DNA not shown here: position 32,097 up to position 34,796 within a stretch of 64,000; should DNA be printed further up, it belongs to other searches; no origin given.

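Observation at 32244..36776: Secreted HEAT-repeat protein with an embedded degenerate receiver-like domain, divergent from a secreted protein and a second HEAT protein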

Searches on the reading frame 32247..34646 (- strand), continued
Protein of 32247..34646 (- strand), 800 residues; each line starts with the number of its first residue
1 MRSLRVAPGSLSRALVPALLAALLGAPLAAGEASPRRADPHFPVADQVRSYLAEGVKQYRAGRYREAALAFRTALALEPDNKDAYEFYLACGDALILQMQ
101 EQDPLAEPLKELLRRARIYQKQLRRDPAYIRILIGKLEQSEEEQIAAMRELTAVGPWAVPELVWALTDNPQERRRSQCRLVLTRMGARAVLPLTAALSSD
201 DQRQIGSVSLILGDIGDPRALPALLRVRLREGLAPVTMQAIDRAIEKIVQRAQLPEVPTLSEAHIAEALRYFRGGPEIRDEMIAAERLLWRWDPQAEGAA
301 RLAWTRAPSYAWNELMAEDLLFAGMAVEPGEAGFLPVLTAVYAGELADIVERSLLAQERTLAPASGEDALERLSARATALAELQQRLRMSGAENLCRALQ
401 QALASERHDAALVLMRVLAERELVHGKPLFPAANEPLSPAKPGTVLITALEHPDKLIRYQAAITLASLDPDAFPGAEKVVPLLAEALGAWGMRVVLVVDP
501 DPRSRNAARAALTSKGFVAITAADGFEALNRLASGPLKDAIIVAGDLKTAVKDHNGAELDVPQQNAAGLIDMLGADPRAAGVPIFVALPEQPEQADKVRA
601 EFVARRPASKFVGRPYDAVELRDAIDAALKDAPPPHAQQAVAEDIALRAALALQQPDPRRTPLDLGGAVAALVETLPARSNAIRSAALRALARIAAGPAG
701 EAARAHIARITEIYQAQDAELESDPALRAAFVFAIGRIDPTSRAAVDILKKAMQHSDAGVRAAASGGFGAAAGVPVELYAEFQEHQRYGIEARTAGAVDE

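Call 38: find_encoding_contigs(protein=P0097, flank=7000, max_places=1)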
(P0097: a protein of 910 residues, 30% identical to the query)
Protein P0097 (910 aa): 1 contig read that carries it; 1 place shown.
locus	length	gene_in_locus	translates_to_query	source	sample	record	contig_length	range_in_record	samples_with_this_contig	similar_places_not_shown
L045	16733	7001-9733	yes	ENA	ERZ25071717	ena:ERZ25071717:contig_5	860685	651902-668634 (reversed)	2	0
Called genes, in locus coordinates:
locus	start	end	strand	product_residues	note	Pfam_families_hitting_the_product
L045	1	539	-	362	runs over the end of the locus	PF03150:CCP_MauG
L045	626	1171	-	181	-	-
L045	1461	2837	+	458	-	PF00206:Lyase_1, PF14698:ASL_C2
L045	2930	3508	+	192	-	PF07285:DUF1444 (weak)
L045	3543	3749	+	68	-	PF15919:HicB_lk_antitox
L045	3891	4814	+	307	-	-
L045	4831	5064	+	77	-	-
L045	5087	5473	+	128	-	PF01850:PIN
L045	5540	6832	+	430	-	PF00278:Orn_DAP_Arg_deC, PF02784:Orn_Arg_deC_N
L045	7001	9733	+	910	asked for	PF13646:HEAT_2 (weak)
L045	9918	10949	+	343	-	PF00158:Sigma54_activat, PF14532:Sigma54_activ_2, PF07724:AAA_2 (weak), PF00004:AAA (weak), PF07728:AAA_5, PF25601:AAA_lid_14, PF02954:HTH_8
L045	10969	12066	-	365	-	PF21189:PHA02142, PF09414:RNA_ligase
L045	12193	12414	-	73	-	-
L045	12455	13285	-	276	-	PF04199:Cyclase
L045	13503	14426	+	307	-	PF01555:N6_N4_Mtase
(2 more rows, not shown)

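Call 39: find_encoding_contigs(protein=P0099, flank=7000, max_places=1)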
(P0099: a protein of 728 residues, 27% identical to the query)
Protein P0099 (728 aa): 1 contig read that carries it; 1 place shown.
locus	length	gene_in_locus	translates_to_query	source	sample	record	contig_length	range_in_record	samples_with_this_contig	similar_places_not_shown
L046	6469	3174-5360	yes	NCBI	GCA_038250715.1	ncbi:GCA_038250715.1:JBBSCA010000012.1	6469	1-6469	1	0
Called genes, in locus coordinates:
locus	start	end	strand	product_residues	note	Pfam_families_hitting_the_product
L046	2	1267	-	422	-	?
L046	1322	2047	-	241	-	-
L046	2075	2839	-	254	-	-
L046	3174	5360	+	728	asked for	PF13646:HEAT_2 (faint)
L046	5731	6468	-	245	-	?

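Call 61: search_protein_representatives(alignment_id=A1)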
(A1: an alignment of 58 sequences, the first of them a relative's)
Query: 58 sequences, 787 profile positions. Proteins with E-value up to 0.001 (for the whole library): 22089; up to 1e-10: 5027; up to 1e-30: 485. The best 150 are listed.
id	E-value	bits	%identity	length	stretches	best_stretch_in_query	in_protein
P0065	0.0e+00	1293.0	-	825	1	1-786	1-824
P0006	0.0e+00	1198.0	-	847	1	2-785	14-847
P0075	0.0e+00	1121.7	-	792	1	2-785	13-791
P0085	0.0e+00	1113.0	-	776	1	1-784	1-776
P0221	0.0e+00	1068.1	-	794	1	6-786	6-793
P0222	4.9e-295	997.3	-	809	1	1-784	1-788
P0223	2.1e-287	972.1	-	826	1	3-785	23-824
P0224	1.2e-286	969.5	-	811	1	4-785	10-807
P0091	3.1e-268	908.6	-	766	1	2-783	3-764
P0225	2.8e-246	836.0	-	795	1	23-785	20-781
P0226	1.1e-239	814.3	-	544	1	4-553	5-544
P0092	2.3e-209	714.0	-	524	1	5-504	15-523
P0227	5.1e-168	577.2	-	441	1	342-783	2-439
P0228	1.9e-135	469.5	-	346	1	10-346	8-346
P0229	1.1e-129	450.4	-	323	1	470-784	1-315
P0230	4.0e-121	422.1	-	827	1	33-779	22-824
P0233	8.8e-112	391.2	-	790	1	18-774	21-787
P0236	6.1e-102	358.7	-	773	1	14-774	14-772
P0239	6.7e-99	348.6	-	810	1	34-778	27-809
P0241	2.1e-96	340.4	-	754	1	21-766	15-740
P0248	4.7e-90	319.4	-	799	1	5-776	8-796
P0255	4.3e-86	306.3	-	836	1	38-778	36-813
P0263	1.3e-82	294.8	-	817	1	23-772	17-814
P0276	3.2e-77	276.9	-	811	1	22-785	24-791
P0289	7.7e-73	262.4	-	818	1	4-776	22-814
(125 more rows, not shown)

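Call 62: list_cluster_members(proteins=[P0230, P0233, P0236, P0239, P0241, P0248, P0255, P0263, P0276, P0289])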
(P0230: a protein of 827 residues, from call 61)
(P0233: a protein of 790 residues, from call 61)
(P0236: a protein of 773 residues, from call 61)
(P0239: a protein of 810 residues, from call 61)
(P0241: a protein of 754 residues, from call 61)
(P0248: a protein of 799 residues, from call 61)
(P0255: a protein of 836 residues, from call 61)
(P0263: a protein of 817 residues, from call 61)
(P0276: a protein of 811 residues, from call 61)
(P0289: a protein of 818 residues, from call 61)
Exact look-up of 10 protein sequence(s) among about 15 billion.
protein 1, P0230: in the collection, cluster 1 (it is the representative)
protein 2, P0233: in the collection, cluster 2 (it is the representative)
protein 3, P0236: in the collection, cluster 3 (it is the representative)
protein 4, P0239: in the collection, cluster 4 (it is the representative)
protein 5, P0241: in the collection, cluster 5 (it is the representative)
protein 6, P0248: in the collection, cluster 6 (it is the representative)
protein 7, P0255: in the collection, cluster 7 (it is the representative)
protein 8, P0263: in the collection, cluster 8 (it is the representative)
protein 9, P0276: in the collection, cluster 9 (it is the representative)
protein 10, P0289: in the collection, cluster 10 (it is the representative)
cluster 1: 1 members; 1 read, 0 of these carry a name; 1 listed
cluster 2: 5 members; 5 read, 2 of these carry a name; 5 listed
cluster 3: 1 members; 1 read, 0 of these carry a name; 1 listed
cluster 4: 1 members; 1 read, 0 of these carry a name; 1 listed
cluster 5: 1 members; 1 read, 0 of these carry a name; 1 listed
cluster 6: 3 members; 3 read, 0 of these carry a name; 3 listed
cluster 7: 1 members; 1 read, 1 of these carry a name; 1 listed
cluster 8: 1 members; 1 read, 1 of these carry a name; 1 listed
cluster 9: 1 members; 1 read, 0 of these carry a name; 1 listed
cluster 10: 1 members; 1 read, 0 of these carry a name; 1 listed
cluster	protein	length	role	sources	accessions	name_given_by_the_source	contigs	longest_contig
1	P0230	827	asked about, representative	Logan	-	-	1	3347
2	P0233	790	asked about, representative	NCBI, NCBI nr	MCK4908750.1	MAG: HEAT repeat domain-containing protein [Planctomycetes bacterium] | HEAT repeat domain-containing protein [Planctomycetota bacterium]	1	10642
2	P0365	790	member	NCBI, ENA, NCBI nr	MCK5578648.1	MAG: HEAT repeat domain-containing protein [Planctomycetes bacterium] | HEAT repeat domain-containing protein [Planctomycetota bacterium]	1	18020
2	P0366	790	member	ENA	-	-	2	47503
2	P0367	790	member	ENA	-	-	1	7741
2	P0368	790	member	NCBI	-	-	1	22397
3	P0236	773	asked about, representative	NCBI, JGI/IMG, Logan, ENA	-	-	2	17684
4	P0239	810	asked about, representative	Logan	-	-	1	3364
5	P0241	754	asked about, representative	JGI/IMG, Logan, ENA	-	-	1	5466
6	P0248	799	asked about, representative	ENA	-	-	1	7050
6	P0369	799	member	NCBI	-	-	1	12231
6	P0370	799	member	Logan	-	-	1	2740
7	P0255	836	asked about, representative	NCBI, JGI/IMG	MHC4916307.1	MAG: hypothetical protein ACYTGB_12530 [Planctomycetota bacterium] | CheY-like chemotaxis protein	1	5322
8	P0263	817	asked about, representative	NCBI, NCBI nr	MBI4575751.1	MAG: HEAT repeat domain-containing protein [Planctomycetes bacterium] | HEAT repeat domain-containing protein [Planctomycetota bacterium]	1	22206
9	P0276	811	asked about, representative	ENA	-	-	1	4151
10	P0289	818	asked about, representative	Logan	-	-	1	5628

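Call 63: find_encoding_contigs(protein=P0263, flank=5000, max_places=1)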
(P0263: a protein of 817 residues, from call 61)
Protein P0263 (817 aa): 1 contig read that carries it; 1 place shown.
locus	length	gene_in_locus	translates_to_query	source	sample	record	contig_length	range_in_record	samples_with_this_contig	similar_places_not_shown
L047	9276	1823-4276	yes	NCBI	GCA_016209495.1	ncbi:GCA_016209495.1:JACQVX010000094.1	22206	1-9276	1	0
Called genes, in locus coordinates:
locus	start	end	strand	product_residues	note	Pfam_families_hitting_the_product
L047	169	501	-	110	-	PF06961:DUF1294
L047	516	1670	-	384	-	PF01969:Ni_insertion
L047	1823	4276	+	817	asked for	PF00514:Arm (faint), PF13646:HEAT_2 (weak)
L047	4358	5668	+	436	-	PF13638:PIN_4, PF13604:AAA_30 (faint), PF02562:PhoH, PF13401:AAA_22 (weak)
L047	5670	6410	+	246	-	-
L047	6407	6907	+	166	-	-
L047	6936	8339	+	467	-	-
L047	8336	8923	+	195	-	-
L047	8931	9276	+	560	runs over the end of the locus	PF11104:PilM_2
